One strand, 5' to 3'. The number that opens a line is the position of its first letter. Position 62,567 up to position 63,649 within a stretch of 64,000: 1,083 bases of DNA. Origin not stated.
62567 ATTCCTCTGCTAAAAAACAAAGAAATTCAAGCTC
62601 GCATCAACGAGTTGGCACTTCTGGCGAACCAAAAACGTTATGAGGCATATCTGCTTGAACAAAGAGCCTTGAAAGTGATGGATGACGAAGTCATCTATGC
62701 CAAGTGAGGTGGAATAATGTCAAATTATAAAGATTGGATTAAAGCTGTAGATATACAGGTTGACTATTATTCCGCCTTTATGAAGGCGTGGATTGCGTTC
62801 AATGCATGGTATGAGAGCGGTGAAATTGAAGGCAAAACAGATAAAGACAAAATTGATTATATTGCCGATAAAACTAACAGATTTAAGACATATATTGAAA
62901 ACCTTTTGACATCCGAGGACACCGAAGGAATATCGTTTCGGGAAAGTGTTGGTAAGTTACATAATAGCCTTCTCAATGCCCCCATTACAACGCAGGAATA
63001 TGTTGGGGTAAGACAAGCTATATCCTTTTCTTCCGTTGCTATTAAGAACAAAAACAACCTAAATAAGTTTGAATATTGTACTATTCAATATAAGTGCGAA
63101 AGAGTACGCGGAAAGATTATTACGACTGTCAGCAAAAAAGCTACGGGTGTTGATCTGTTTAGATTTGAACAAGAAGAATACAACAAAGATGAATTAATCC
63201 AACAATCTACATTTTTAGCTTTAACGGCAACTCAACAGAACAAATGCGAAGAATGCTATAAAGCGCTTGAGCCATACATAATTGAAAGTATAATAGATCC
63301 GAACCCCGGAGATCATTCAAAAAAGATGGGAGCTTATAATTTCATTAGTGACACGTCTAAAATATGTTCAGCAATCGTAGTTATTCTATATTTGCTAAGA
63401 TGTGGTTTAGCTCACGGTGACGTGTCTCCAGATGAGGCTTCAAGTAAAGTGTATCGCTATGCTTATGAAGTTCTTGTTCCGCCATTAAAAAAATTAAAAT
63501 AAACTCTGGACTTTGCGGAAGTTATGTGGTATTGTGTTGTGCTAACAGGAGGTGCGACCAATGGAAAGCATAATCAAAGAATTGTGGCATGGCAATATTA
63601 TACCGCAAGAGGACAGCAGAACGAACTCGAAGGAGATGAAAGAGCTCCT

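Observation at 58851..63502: Four-gene operon: wHTH, nuclease-methyltransferase fusion, two-TRD S subunit and an Rx4H (HEPN-like) tail gene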

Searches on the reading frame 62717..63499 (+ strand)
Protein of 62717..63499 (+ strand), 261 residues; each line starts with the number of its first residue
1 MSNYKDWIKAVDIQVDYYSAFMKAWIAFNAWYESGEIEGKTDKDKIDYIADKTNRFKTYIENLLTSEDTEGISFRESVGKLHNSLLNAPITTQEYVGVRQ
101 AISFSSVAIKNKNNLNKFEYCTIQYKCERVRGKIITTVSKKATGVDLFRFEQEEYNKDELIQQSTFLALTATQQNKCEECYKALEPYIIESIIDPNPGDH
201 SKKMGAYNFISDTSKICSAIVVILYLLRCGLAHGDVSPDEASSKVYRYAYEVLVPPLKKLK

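Call 3: search_protein_families(library=pfam, proteins=[window:62717-63499:+], max_evalue=0.1)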
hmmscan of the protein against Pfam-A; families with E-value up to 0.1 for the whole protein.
window:62717-63499:+ (261 aa): 2 families
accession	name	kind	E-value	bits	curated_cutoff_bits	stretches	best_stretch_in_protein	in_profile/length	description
PF14813.11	NADH_B2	-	0.035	14.3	25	1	9-40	17-48/69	NADH dehydrogenase 1 beta subcomplex subunit 2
PF16559.10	GIT_CC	-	0.092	12.9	28.7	0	85-110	8-33/66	GIT coiled-coil Rho guanine nucleotide exchange factor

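Call 4: search_protein_families(library=padloc, proteins=[window:62717-63499:+], max_evalue=0.1)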
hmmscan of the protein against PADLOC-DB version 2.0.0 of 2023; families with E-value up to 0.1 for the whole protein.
window:62717-63499:+ (261 aa): 0 families

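Call 5: search_protein_families(library=ncbifam, proteins=[window:62717-63499:+], max_evalue=0.1)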
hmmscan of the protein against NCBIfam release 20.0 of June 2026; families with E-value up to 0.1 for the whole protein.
window:62717-63499:+ (261 aa): 0 families

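Call 7: search_protein_families(library=phrogs, proteins=[window:62717-63499:+], max_evalue=0.1)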
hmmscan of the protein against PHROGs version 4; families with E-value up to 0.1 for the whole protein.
window:62717-63499:+ (261 aa): 0 families

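Call 12: find_homologous_proteins(query=window:62717-63499:+)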
Query window:62717-63499:+ (261 aa): 175 proteins with E <= 0.001 among 358 candidates; the best 120 are listed.
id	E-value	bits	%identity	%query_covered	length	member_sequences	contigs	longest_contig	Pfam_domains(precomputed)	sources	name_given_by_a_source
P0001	1.0e-161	554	95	100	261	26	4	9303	-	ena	-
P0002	8.5e-112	391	66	100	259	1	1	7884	-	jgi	jgi:hypothetical protein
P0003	5.6e-110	385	64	100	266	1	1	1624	-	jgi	jgi:hypothetical protein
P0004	4.6e-108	378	64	100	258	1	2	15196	-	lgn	-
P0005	3.7e-104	366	62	100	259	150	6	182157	-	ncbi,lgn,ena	-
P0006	6.1e-104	365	62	100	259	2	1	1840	-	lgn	-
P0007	3.9e-102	359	61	100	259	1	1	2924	-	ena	-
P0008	6.6e-102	358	61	100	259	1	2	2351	-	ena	-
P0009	3.0e-101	356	60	100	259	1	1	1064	-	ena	-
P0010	7.0e-101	355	63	100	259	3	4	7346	-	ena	-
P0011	1.1e-100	354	59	100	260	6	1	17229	-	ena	-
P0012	1.1e-100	354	61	100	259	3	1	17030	-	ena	-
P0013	1.1e-100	354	63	100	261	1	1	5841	-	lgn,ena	-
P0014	2.1e-100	353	59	100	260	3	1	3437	-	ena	-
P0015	2.3e-100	353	62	100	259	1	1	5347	-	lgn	-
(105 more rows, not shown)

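Call 14: find_encoding_contigs(protein=P0005, flank=10000, max_places=4)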
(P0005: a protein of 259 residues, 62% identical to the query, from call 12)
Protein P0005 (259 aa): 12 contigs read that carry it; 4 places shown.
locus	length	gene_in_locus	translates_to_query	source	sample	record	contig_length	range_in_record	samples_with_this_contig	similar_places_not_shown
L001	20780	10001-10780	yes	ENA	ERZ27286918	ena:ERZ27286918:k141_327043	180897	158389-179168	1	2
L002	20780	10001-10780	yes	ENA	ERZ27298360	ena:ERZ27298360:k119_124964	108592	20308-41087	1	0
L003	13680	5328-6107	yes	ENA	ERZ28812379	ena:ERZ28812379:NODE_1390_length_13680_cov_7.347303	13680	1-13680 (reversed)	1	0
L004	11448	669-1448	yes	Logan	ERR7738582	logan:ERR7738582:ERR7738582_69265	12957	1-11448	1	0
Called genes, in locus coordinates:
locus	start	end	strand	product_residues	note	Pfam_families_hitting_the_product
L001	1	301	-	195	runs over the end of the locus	PF06961:DUF1294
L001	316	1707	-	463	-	PF04810:zf-Sec23_Sec24 (faint), PF07282:Cas12f1-like_TNB (faint), PF12760:Zn_ribbon_IS1595 (faint), PF12773:DZR (faint)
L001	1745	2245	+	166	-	PF01844:HNH (weak)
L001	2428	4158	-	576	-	PF00239:Resolvase, PF07508:Recombinase, PF13408:Zn_ribbon_recom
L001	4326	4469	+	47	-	-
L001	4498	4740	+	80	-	-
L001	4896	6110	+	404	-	PF01076:Mob_Pre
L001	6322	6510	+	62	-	-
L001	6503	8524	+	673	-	PF13588:HSDR_N_2, PF02384:N6_Mtase, PF07669:Eco57I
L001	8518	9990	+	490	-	-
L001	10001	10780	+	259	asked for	-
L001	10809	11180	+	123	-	-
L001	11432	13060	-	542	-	PF05958:tRNA_U5-meth_tr, PF02475:TRM5-TYW2_MTfase (weak), PF03602:Cons_hypoth95, PF05175:MTS (weak), PF09445:Methyltransf_15, PF13847:Methyltransf_31, PF13649:Methyltransf_25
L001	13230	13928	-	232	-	PF00230:MIP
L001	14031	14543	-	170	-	PF12773:DZR (faint), PF13240:Zn_Ribbon_1 (faint)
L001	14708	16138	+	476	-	-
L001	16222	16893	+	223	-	PF02811:PHP (faint)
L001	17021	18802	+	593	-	-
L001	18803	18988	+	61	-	-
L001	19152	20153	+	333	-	PF01073:3Beta_HSD, PF01370:Epimerase, PF02719:Polysacc_synt_2, PF04321:RmlD_sub_bind, PF07993:NAD_binding_4, PF16363:GDP_Man_Dehyd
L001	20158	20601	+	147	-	-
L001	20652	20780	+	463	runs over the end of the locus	PF02811:PHP (weak)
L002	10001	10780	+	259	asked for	-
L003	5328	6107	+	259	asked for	-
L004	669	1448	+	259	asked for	-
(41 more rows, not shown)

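Call 20: search_solved_structures(query=A1, max_evalue=10)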
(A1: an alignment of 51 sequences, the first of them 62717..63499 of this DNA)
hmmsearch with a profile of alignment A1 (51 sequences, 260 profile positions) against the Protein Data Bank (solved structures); distinct sequences matched with E-value up to 10: 5.
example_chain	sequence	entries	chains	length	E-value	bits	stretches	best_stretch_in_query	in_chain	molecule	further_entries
6rh7_A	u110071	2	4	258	1.4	11.7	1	29-82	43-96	Sensor histidine kinase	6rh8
2c2a_A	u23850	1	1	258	1.5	11.6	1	30-82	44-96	SENSOR HISTIDINE KINASE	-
3dge_A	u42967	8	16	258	1.5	11.6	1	30-82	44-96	Sensor protein | Histidine kinase | Sensor histidine kinase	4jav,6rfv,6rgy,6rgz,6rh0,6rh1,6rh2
5uht_A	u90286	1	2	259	1.5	11.6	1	30-82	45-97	Sensor histidine kinase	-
6azr_A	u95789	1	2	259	1.5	11.5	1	29-82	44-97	Sensor histidine kinase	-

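Call 26: predict_structure(alignment_id=A1)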
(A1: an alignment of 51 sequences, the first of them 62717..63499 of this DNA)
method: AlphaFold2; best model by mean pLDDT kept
length: 261 residues; sequences in the alignment: 51
mean_pLDDT: 91.7   pTM: 0.84
mean pLDDT of the five models: 91.7, 89.7, 89.5, 88.6, 88.0
residues with pLDDT >= 90: 193; 70-90: 63; 50-70: 4; < 50: 1
segments of 3 or more residues with pLDDT < 50: none
pLDDT, mean of each block of 10 residues (from residue 1): 73 79 94 90 92 95 96 97 93 77 90 94 96 95 95 94 97 98 91 90 93 95 95 87 96 95 79
secondary structure, 60 per line:
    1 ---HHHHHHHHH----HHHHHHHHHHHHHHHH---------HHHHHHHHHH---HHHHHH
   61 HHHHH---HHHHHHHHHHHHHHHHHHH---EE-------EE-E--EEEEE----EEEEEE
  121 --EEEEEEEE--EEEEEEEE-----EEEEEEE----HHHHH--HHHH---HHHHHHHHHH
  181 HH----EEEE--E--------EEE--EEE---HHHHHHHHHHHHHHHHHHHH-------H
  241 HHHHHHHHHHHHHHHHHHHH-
elements in order: H4-12 H17-32 H42-51 H55-65 H69-87 E106-110 E115-120 E123-130 E133-140 E146-152 H157-161 H164-167 H171-182 E187-190 E202-204 E207-209 H213-232 H240-260

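Call 29: search_protein_representatives(alignment_id=A1)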
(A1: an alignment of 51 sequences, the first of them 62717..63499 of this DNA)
Query: 51 sequences, 260 profile positions. Proteins with E-value up to 0.001 (for the whole library): 419; up to 1e-10: 272; up to 1e-30: 100. The best 150 are listed.
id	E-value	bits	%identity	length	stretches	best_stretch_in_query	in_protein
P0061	3.8e-125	433.1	-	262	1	1-260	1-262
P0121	4.7e-94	331.2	-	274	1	1-210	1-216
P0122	5.7e-86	304.7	-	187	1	79-260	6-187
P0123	1.4e-75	270.6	-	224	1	1-165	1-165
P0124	4.1e-75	269.1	-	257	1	1-259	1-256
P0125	4.5e-74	265.7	-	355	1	96-260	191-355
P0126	1.3e-73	264.3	-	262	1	3-259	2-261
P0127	5.2e-72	259.0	-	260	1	4-259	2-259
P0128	1.8e-63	230.9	-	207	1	114-260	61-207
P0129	4.4e-63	229.7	-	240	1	114-260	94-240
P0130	4.4e-59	216.6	-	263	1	1-260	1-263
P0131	5.6e-54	199.9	-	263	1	1-258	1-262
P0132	4.7e-53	196.8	-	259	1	3-259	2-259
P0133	6.1e-53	196.5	-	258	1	2-260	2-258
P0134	3.0e-51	190.9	-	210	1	52-259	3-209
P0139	4.4e-46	174.0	-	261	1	5-257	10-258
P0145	1.2e-43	166.0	-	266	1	14-254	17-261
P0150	2.2e-41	158.6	-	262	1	14-256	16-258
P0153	1.3e-40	156.0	-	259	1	4-253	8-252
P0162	5.7e-39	150.7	-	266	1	14-252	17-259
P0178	2.9e-35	138.5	-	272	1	3-256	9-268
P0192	3.3e-33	131.8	-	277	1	13-258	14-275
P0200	3.1e-32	128.6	-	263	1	6-260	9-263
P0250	1.1e-26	110.5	-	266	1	6-258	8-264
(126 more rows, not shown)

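Call 30: fold_search(model_id=the predicted structure, library=pdb)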
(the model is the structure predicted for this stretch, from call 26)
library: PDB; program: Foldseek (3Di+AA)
matches with E <= 10: 512; with E <= 0.001: 0
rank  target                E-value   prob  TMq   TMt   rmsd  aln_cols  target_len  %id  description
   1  6b46_I                2.3e-01  0.84  0.15  0.38   7.1        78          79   14  Cryo-EM structure of Type I-F CRISPR crRNA-guided Csy surveillance complex with bound anti-CRISPR protein AcrF1 (released 2017-10-18)
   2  7zhm_C                3.2e-01  0.93  0.16  0.41   6.5        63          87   19  Salmonella enterica Rhs1 C-terminal toxin TreTu complex with TriTu immunity protein (released 2022-11-23)
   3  9l35_A                3.6e-01  0.82  0.15  0.13  13.8        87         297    9  Crystal structure of C45G9.5 protein from Caenorhabditis elegans (released 2025-12-17)
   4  4l9c_A                3.8e-01  0.21  0.13  0.21  16.9       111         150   12  Crystal structure of the FP domain of human F-box protein Fbxo7 (native) (released 2014-01-15)
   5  1p32_A                4.4e-01  0.08  0.12  0.17  24.1       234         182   12  CRYSTAL STRUCTURE OF HUMAN P32, A DOUGHNUT-SHAPED ACIDIC MITOCHONDRIAL MATRIX PROTEIN (released 1999-04-06)
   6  2mqd_MODEL_1_A        6.2e-01  0.15  0.14  0.27  18.9       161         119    8  NMR structure of the hypotheical protein Lreu_0056 from Lactobacillus reuteri (released 2014-09-03)
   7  1p32_C                6.2e-01  0.03  0.09  0.12  22.5       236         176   11  CRYSTAL STRUCTURE OF HUMAN P32, A DOUGHNUT-SHAPED ACIDIC MITOCHONDRIAL MATRIX PROTEIN (released 1999-04-06)
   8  9eie_A                6.6e-01  0.07  0.11  0.16  18.4       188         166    6  Trypanosomatid-specific protein of unknown function (released 2025-02-26)
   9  7dze_A                6.9e-01  0.54  0.14  0.27  11.3        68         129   12  Fabp ground state captured by XFELs (released 2022-07-27)
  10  3stk                  8.0e-01  0.51  0.14  0.27  11.2        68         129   12  Crystal Structure of human LFABP complex with two molecules of palmitic acid (holo-LFABP) (released 2011-08-10)
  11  3nol                  8.9e-01  0.85  0.13  0.15   9.4        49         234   12  Crystal structure of Zymomonas mobilis Glutaminyl Cyclase (trigonal form) (released 2010-11-03)
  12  6szw_C                8.9e-01  0.04  0.12  0.16  25.6       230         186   10  Asymmetric complex of Factor XII and kininogen with gC1qR/C1QBP/P32 is governed by allostery (released 2020-07-22)
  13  3b2k                  9.3e-01  0.63  0.15  0.28  10.9        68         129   12  Iodide derivative of human LFABP (released 2012-06-20)
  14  4fgi_B                9.3e-01  0.41  0.14  0.23  14.8        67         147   12  Structure of the effector - immunity system Tse1 / Tsi1 from Pseudomonas aeruginosa (released 2012-06-20)
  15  6szw_B                9.3e-01  0.04  0.13  0.17  17.0       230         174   10  Asymmetric complex of Factor XII and kininogen with gC1qR/C1QBP/P32 is governed by allostery (released 2020-07-22)
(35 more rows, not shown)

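Call 32: search_protein_families(library=pfam, alignment_id=A2, max_evalue=0.01)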
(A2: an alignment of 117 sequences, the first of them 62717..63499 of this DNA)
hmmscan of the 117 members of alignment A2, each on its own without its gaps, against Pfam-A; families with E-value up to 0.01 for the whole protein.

A. member 1, window:62717-63499:+ (261 aa): 0 families

B. families by the number of members that match (of 117 scanned): 13 families
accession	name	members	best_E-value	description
PF21553.2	Formyl_trans_C_2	1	0.0011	Methionyl-tRNA formyltransferase, C-terminal domain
PF17359.7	DUF5385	1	0.0017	Family of unknown function (DUF5385)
PF12631.12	MnmE_helical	1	0.0032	MnmE helical domain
PF17802.7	SpaA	1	0.0045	Prealbumin-like fold domain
PF13475.11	DUF4116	1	0.0048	Domain of unknown function (DUF4116)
PF21205.3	Rep3_C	1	0.0053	Initiator Rep protein, WH2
PF10707.15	YrbL-PhoP_reg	1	0.0053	PhoP regulatory network protein YrbL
PF07651.22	ANTH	1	0.0056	ANTH domain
PF18151.6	DUF5601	1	0.0058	Domain of unknown function (DUF5601)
PF25504.1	HEAT_5MP1_2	1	0.0061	5MP1/2 HEAT domain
PF07913.16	DUF1678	1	0.0071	Protein of unknown function (DUF1678)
PF12731.12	Mating_N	1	0.0085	Mating-type protein beta 1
PF17995.8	GH101_N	1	0.0091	Endo-alpha-N-acetylgalactosaminidase N-terminal domain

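Call 34: find_related_loci(query=A1, collection=genome_contigs, flank=9000)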
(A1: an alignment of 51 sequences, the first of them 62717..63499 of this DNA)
Query A1 (261 aa) in genome_contigs; peptide patterns used: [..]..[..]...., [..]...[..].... (x = any residue, [..] = any of these).
94 stretches matched a pattern; 25 encode a relative of the query (tblastn E <= 1e-3); 25 distinct loci.
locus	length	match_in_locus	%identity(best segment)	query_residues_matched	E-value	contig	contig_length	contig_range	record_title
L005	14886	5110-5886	59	1-261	1e-108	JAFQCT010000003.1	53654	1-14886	MAG: Clostridia bacterium isolate RGIG1701 Goat_Cecum-2__c151745, whole genome shotgun sequence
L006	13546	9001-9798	60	1-261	4e-106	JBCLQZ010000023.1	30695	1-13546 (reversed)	Oscillospiraceae bacterium 42-9 voucher GPTB0101 scaffold23, whole genome shotgun sequence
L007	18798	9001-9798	59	1-261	4e-106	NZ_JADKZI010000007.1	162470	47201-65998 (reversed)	Flavonifractor sp. AGMB03687 AGMB03687Contig7, whole genome shotgun sequence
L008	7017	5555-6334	60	1-261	1e-105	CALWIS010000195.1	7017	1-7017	MAG: uncultured Clostridia bacterium isolate E25__bin176 genome assembly, contig: E25__k127_4055947, whole genome shotgu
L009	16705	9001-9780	59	1-261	4e-105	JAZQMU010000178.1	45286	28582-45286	MAG: Faecalimonas sp. isolate T1900044604_TS20190070.MAGScoT_cleanbin_000075 SGB_721_k141_2001568, whole genome shotgun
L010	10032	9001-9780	59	1-261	3e-104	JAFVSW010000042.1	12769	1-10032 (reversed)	MAG: Lentisphaeria bacterium isolate RGIG5364 Sheep_Colon-3__c78825, whole genome shotgun sequence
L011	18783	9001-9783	59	1-256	4e-103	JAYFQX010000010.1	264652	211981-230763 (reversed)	MAG: Christensenella sp. isolate CA_43 c_CA_000000012984, whole genome shotgun sequence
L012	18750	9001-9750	61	1-252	3e-103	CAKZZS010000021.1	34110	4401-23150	MAG TPA_asm: uncultured Clostridia bacterium isolate ERR1278105_bin.56_CONCOCT_v1.1_MAG genome assembly, contig: ERZ8424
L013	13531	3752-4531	59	1-261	1e-101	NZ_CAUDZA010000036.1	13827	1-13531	MAG: Phascolarctobacterium succinatutens isolate SRR22541659_bin.19_MetaWRAP_v1.3_MAG ERZ18684452.2500, whole genome sho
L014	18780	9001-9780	58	1-261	1e-100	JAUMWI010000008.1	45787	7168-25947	MAG: Eubacteriales bacterium isolate S13M_St_3 NODE_68_length_45787_cov_7.361016, whole genome shotgun sequence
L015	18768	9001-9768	54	1-252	2e-86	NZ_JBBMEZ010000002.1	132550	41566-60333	Ruminococcoides intestinale strain CLA-JM-H38 CLAJMH38_contig_2_length_132550, whole genome shotgun sequence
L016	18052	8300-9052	50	1-252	1e-80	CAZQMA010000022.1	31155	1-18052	MAG TPA_asm: uncultured Ruminococcus sp. isolate SRP225648_co1_15 genome assembly, contig: NODE_2972_length_31155_cov_11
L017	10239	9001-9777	48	1-260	1e-78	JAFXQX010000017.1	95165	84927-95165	MAG: Lachnospiraceae bacterium isolate RGIG6664 Sheep_Rumen-1__c451265, whole genome shotgun sequence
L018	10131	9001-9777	48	1-260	4e-78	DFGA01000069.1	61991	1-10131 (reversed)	MAG TPA_asm: Lachnospiraceae bacterium UBA3762 UBA3762_contig_41047, whole genome shotgun sequence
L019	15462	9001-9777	47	1-260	6e-76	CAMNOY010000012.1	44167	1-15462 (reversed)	MAG: uncultured Lachnospiraceae bacterium isolate SRR873597_bin.12_metaWRAP_v1.3_MAG genome assembly, contig: NODE.1460_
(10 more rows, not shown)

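Call 36: find_encoding_contigs(protein=P0150, flank=8000, max_places=3)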
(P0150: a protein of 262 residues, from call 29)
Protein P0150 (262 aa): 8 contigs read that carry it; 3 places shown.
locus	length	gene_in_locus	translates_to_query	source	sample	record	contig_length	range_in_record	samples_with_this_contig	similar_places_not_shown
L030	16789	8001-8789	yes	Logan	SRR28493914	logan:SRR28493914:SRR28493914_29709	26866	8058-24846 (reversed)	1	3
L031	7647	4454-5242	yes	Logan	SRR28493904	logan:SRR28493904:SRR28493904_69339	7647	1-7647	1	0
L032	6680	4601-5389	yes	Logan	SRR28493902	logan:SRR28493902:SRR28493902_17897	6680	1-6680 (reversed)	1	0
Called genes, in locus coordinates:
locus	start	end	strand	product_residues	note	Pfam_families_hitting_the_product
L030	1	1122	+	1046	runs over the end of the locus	?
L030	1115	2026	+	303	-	PF02729:OTCace_N, PF00185:OTCace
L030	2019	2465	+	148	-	PF01948:PyrI, PF02748:PyrI_C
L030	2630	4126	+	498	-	PF03577:Peptidase_C69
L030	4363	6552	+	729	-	PF13588:HSDR_N_2, PF02384:N6_Mtase, PF07669:Eco57I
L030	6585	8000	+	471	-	PF01420:Methylase_S (faint)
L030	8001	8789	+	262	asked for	-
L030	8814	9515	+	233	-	PF11185:DUF2971 (weak)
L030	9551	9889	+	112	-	PF14213:DUF4325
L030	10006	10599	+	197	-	-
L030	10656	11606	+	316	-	PF01936:NYN, PF12872:OST-HTH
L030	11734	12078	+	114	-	PF04342:DMT_6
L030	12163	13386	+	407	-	PF01979:Amidohydro_1, PF12890:DHOase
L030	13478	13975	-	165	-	PF20589:DUF6790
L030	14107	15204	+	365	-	PF01180:DHO_dh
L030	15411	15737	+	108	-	-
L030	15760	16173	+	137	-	-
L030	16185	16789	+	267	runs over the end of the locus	PF14023:Bestrophin-like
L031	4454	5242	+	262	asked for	-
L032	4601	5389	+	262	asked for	-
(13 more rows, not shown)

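Call 37: find_encoding_contigs(protein=P0250, flank=8000, max_places=3)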
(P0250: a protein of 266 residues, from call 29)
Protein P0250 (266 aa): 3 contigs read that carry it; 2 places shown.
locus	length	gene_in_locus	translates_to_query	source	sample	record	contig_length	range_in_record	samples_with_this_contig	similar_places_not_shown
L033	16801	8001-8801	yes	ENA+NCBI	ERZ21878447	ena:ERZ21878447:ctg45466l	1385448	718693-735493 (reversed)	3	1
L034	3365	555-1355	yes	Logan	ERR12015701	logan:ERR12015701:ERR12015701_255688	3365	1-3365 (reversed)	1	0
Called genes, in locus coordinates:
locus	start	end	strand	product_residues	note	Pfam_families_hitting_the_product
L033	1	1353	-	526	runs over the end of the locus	-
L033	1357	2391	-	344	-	PF25997:BSH_YhbJ (faint), PF25917:BSH_RND, PF25919:BSH_CusB (weak), PF25973:BSH_CzcB (faint), PF25881:HH_YBHG (weak), PF25876:HH_MFP_RND, PF25954:Beta-barrel_RND_2 (weak), PF25963:Beta-barrel_AAEA (weak)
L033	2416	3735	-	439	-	PF02321:OEP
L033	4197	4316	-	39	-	-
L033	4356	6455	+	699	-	PF08800:BT4734-like_N, PF05272:VapE-like_dom, PF12990:DUF3874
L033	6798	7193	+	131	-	PF18291:HU-HIG, PF00216:Bac_DNA_binding (weak)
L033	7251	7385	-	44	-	-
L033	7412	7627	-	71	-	-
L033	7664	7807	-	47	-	-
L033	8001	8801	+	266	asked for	-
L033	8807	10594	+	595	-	PF03235:GmrSD_N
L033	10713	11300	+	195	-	-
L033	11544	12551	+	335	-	PF09952:AbiEi_2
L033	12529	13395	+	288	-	PF08843:AbiEii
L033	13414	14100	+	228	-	PF00481:PP2C (faint), PF13672:PP2C_2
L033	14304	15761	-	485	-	-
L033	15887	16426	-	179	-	-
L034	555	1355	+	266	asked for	-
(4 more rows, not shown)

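Call 43: find_encoding_contigs(protein=P0145, flank=6000, max_places=2)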
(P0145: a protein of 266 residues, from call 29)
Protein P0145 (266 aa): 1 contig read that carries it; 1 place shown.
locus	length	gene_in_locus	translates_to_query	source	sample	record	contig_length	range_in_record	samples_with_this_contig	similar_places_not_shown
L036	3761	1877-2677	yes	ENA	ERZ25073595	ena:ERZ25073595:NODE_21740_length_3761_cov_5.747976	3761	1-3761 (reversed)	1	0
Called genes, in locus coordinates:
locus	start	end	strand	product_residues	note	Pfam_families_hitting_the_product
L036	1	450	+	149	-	?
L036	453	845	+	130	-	-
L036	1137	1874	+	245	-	PF01420:Methylase_S (weak)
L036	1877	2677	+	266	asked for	-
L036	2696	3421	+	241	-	PF18755:RAMA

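Call 44: find_encoding_contigs(protein=P0153, flank=6000, max_places=2)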
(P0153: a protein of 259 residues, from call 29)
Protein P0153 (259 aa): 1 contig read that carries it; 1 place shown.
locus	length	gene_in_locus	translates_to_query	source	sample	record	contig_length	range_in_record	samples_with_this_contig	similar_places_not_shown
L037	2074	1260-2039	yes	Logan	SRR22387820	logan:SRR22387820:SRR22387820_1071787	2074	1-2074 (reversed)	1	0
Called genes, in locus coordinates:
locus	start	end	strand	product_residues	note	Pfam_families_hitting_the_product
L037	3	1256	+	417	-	?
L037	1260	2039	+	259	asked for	-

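Call 45: find_encoding_contigs(protein=P0139, flank=6000, max_places=2)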
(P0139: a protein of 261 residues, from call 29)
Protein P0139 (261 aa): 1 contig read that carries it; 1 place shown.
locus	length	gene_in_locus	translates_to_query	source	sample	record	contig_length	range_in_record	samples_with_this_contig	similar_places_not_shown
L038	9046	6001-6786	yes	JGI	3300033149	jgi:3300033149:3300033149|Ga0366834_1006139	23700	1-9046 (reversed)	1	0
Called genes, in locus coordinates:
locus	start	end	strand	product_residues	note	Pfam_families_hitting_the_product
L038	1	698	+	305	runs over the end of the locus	PF02355:SecD_SecF_C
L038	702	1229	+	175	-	-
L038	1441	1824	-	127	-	-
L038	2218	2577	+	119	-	-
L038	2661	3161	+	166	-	-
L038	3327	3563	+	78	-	-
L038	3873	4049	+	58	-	-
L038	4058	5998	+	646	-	PF13588:HSDR_N_2, PF02384:N6_Mtase, PF07669:Eco57I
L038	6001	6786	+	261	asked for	-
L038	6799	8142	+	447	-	PF01420:Methylase_S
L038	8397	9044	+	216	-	?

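Call 46: find_encoding_contigs(protein=P0192, flank=6000, max_places=2)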
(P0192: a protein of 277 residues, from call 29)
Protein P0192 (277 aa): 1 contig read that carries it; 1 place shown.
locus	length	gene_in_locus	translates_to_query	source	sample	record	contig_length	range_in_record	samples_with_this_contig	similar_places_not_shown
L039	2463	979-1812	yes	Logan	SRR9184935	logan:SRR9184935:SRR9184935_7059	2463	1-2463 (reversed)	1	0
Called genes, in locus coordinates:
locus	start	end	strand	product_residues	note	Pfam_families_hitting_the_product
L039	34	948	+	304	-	-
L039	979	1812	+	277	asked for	-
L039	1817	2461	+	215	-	?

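Call 47: search_protein_families(library=pfam, proteins=[L037:3-1256:+, L039:34-948:+, L039:1817-2461:+, L036:1-450:+, L036:453-845:+, L036:2696-3421:+, L033:8807-10594:+, L033:10713-11300:+, L030:8814-9515:+], max_evalue=0.01)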
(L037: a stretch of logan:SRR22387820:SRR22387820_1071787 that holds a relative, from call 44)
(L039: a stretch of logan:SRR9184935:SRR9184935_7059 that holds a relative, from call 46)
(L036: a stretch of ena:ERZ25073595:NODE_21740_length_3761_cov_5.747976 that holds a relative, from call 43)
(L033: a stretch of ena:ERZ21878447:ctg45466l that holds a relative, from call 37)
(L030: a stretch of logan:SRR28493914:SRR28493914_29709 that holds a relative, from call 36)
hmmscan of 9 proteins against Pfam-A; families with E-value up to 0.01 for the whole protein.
L037:3-1256:+ (417 aa): 1 family
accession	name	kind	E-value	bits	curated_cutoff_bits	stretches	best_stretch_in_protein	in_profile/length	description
PF01420.25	Methylase_S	-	2.4e-09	38.1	22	1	229-372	7-144/168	Type I restriction modification DNA specificity domain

L039:34-948:+ (304 aa): 0 families

L039:1817-2461:+ (215 aa): 1 family
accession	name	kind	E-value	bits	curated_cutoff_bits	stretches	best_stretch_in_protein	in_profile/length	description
PF03235.19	GmrSD_N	-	1.9e-19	71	33.2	1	16-126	2-109/199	GmrSD restriction endonuclease, N-terminal domain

L036:1-450:+ (149 aa): 2 families
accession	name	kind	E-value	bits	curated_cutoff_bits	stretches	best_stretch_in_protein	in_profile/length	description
PF02384.22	N6_Mtase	-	6e-10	39.4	20.4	1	4-100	161-253/311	N-6 DNA Methylase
PF07669.17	Eco57I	-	0.00021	21.9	25.3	1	6-55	114-165/171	Eco57I restriction-modification methylase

L036:453-845:+ (130 aa): 2 families
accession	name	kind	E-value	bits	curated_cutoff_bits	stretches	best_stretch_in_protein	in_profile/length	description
PF05028.20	PARG_cat_C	-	0.0046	17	26.3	1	5-78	43-113/207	Poly (ADP-ribose) glycohydrolase (PARG), Macro domain fold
PF01420.25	Methylase_S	-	0.0049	17.5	22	1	43-118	9-73/168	Type I restriction modification DNA specificity domain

L036:2696-3421:+ (241 aa): 5 families
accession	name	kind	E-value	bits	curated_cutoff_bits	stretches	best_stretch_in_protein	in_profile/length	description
PF18755.6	RAMA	-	7.4e-16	58.5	35.2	1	168-234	28-95/107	Restriction Enzyme Adenine Methylase Associated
PF11149.13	DUF2924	-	9e-05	23.2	31.2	1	134-225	45-133/135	Protein of unknown function (DUF2924)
PF01541.30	GIY-YIG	-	0.00014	22.5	22.6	1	43-81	3-47/78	GIY-YIG catalytic domain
PF14267.11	DUF4357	-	0.00034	20.9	38.4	1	201-228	24-50/54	Domain of unknown function (DUF4357)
PF20815.3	GIY_YIG_2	-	0.0054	17.1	22.4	0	49-76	29-59/153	GIY-YIG catalytic domain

L033:8807-10594:+ (595 aa): 1 family
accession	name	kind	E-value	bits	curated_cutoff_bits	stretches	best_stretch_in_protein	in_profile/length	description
PF03235.19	GmrSD_N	-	6.9e-32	111.6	33.2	1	16-250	2-199/199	GmrSD restriction endonuclease, N-terminal domain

L033:10713-11300:+ (195 aa): 0 families

L030:8814-9515:+ (233 aa): 1 family
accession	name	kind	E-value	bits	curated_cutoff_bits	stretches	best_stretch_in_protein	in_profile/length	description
PF11185.13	DUF2971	-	1.7e-08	36.1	22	1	72-133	1-89/89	Protein of unknown function (DUF2971)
